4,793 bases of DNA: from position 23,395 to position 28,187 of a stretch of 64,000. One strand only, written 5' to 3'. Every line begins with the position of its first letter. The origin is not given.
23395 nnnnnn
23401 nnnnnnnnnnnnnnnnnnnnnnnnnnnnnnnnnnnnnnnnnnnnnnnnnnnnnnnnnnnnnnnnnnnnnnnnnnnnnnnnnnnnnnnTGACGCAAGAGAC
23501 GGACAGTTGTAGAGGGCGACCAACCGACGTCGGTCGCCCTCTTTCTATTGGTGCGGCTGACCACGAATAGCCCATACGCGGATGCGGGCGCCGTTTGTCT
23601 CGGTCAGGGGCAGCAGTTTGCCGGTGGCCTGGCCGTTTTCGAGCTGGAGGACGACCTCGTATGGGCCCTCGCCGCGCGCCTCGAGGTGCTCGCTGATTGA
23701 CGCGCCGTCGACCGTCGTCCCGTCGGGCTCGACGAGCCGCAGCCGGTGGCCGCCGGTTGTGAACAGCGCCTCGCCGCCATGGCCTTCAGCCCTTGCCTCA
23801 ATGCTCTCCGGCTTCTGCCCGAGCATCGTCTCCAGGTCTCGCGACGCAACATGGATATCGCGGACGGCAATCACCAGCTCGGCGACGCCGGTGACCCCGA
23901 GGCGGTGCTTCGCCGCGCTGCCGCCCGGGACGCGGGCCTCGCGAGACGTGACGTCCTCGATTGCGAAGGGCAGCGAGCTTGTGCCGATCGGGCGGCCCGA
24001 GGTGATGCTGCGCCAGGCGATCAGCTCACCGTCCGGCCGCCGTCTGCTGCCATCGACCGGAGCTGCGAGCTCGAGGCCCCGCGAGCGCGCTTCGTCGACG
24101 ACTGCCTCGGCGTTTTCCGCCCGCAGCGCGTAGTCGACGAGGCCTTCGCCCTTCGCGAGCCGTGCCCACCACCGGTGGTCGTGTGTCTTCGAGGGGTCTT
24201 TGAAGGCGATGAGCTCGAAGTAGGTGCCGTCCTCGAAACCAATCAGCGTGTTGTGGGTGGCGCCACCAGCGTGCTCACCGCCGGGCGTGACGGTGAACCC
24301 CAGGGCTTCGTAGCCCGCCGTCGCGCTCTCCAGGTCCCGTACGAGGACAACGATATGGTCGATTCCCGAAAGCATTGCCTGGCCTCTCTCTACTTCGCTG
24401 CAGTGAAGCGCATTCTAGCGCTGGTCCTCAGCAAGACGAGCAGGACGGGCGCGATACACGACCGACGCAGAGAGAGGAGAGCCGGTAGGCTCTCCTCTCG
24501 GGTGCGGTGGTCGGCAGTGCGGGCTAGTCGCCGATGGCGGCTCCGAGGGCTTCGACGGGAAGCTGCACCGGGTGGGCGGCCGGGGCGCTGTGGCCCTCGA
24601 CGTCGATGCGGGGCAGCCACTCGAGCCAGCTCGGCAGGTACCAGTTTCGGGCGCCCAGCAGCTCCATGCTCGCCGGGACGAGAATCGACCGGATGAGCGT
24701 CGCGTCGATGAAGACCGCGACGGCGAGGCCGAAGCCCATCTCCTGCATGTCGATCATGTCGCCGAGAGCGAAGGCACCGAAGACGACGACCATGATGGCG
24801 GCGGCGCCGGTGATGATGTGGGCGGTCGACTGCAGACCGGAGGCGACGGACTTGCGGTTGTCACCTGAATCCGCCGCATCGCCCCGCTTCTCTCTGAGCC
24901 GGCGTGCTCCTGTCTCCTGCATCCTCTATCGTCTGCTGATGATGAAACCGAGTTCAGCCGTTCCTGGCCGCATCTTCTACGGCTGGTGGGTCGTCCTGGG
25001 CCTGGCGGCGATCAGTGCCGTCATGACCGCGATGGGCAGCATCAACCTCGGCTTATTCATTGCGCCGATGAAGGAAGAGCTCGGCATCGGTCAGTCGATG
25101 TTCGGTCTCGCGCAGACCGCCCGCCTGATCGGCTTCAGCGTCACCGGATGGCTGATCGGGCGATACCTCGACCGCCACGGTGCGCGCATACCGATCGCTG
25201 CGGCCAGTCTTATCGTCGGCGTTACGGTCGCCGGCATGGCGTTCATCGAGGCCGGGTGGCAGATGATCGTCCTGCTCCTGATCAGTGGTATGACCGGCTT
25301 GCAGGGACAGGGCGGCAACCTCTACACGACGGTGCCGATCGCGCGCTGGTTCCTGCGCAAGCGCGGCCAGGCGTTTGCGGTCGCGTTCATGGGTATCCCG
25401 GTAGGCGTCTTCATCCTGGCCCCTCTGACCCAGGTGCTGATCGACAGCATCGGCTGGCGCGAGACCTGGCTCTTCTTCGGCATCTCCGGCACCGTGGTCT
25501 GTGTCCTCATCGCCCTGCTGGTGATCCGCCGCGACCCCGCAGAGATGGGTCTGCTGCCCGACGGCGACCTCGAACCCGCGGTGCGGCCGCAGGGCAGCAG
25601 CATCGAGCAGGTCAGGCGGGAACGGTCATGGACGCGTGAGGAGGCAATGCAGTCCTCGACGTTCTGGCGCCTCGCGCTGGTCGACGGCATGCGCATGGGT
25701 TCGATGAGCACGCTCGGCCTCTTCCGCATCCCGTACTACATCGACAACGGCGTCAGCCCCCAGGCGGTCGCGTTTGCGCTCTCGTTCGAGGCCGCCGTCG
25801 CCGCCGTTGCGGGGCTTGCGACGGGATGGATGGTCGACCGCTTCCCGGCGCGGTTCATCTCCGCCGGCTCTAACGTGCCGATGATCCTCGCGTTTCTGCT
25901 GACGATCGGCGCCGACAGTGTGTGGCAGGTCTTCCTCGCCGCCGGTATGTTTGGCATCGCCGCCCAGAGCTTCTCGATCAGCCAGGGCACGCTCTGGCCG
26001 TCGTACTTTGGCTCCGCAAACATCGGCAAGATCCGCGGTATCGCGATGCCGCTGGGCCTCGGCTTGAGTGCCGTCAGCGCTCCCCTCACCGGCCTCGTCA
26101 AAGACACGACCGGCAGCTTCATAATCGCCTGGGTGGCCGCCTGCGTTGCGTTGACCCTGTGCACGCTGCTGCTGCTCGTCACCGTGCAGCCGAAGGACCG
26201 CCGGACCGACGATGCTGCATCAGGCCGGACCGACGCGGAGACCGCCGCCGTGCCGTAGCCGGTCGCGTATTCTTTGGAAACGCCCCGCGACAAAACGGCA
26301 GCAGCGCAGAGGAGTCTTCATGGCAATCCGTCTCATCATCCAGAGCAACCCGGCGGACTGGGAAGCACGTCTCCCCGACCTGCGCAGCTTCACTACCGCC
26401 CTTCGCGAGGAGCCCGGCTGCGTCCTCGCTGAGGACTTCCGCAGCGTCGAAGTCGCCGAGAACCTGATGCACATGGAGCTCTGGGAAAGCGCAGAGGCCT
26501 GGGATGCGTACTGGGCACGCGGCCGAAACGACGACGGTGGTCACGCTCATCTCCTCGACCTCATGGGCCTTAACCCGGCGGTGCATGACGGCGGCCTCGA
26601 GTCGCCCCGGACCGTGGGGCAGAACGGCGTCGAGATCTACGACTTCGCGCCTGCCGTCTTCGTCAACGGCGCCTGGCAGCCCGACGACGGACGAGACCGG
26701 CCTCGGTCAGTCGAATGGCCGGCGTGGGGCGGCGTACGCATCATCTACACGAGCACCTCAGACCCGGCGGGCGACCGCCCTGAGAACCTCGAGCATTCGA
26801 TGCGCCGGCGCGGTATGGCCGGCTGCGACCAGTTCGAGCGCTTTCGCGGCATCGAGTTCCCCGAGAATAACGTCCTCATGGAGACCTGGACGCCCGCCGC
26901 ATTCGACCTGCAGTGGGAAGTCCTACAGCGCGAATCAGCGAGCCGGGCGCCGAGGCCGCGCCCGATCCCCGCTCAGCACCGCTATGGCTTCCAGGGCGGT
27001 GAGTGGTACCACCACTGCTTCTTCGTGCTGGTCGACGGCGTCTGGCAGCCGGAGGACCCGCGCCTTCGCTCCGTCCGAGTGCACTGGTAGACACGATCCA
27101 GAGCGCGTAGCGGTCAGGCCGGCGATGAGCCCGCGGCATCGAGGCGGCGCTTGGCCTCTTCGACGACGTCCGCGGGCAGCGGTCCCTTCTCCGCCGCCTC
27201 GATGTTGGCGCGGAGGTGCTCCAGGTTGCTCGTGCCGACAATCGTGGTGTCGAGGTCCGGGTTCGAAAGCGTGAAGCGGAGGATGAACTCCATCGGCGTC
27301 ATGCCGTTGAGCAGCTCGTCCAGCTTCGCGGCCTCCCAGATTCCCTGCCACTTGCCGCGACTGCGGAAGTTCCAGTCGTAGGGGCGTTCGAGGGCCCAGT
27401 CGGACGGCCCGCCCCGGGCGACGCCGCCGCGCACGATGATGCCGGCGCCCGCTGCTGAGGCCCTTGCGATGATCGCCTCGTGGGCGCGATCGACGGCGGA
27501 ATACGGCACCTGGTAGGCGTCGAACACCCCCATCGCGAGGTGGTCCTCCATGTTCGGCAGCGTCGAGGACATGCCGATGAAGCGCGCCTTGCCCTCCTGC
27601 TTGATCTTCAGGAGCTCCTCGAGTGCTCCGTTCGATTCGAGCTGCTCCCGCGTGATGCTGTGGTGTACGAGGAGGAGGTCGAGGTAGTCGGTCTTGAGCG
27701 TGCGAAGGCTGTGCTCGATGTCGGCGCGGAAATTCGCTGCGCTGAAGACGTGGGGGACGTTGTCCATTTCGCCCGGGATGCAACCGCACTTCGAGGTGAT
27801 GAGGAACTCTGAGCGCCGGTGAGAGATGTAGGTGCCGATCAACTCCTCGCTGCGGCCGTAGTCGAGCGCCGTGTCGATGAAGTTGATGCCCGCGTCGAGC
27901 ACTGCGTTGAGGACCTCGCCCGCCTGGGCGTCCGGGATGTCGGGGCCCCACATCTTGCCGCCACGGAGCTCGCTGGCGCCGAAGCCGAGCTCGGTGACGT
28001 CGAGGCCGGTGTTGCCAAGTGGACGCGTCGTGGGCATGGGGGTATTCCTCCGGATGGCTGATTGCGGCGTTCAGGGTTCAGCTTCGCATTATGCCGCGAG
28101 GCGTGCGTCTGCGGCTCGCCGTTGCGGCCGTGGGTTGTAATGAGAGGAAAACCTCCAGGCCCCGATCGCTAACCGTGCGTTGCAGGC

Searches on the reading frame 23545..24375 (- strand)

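Call 32: search_protein_families(library=pfam, proteins=[window:23545-24375:-], max_evalue=0.0001)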
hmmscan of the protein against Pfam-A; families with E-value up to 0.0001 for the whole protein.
window:23545-24375:- (276 aa): 3 families
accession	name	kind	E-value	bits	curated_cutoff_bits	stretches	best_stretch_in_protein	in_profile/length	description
PF13468.12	Glyoxalase_3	-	2.4e-39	135.7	25.1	1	5-182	1-173/176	Glyoxalase-like domain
PF13669.12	Glyoxalase_4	-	1.4e-11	45.1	27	1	6-105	1-95/109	Glyoxalase/Bleomycin resistance protein/Dioxygenase superfamily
PF00903.31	Glyoxalase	-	7.1e-06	26.8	20.6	0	4-106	1-98/121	Glyoxalase/Bleomycin resistance protein/Dioxygenase superfamily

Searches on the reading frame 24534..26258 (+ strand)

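Call 33: search_protein_families(library=pfam, proteins=[window:24534-26258:+], max_evalue=0.0001)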
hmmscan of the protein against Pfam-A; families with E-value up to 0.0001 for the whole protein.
window:24534-26258:+ (574 aa): 1 family
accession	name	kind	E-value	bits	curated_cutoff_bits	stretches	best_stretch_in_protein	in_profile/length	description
PF07690.21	MFS_1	-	8.9e-31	107.5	33.4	2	159-362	2-188/347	Major Facilitator Superfamily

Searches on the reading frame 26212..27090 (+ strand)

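Call 33: search_protein_families(library=pfam, proteins=[window:26212-27090:+], max_evalue=0.0001)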
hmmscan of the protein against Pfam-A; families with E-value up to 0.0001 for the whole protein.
window:26212-27090:+ (292 aa): 1 family
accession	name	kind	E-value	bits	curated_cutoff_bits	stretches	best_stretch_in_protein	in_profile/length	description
PF03992.22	ABM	-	3.9e-08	33.8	23.1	1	57-100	22-66/78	Antibiotic biosynthesis monooxygenase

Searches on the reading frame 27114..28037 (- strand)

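Call 33: search_protein_families(library=pfam, proteins=[window:27114-28037:-], max_evalue=0.0001)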
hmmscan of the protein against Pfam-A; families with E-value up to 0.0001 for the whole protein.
window:27114-28037:- (307 aa): 1 family
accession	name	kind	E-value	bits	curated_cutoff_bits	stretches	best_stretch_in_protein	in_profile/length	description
PF00248.27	Aldo_ket_red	-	1.9e-39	135.9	24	1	16-295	1-286/291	Aldo/keto reductase family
